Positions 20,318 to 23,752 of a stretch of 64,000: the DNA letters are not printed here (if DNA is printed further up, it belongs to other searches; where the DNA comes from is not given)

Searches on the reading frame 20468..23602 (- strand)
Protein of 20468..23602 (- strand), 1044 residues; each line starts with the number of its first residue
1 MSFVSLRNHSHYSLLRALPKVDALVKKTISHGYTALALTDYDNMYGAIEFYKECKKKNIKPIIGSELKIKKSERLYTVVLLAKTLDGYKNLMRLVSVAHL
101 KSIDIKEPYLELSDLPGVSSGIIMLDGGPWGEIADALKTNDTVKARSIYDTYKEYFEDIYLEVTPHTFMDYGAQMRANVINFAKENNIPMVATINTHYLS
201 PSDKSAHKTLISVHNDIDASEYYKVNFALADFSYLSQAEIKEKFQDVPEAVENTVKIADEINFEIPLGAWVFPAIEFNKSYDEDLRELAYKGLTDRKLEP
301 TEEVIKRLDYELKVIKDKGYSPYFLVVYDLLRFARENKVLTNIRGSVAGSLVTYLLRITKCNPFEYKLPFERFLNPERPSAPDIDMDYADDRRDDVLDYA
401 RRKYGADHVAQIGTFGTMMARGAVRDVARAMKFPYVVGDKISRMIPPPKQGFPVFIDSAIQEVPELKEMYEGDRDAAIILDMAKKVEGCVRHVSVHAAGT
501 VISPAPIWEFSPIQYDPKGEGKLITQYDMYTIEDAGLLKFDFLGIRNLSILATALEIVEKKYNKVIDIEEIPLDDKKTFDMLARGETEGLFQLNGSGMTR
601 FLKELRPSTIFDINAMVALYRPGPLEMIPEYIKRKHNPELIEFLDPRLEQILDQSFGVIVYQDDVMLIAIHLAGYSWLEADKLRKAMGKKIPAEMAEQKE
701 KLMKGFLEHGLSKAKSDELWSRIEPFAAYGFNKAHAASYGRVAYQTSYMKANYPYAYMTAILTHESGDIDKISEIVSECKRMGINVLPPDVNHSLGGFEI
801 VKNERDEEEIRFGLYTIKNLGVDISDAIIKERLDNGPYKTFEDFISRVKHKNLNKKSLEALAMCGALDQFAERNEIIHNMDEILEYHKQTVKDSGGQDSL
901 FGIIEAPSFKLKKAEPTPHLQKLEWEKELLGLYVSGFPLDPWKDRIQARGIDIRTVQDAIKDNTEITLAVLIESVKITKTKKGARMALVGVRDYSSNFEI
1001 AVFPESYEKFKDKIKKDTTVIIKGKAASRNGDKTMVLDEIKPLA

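Call 78: search_protein_families(library=pfam, proteins=[window:20468-23602:-], max_evalue=0.00001)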
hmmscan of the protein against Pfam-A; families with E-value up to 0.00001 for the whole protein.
window:20468-23602:- (1044 aa): 5 families
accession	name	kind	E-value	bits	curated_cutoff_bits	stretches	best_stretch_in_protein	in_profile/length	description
PF07733.18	DNA_pol3_alpha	-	1.7e-88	297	23.9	1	284-544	2-260/260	Bacterial DNA polymerase III alpha NTPase domain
PF17657.6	DNA_pol3_finger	-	4e-53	179.6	22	1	547-709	1-165/166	Bacterial DNA polymerase III alpha subunit finger domain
PF02811.25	PHP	-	1.8e-35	123.1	26.4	1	6-166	2-164/164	PHP domain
PF14579.12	HHH_6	-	1.3e-25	89.9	25.6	1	783-873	1-87/90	Helix-hairpin-helix motif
PF01336.31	tRNA_anti-codon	-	1.3e-10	41.5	27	1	968-1043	3-75/75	OB-fold nucleic acid binding domain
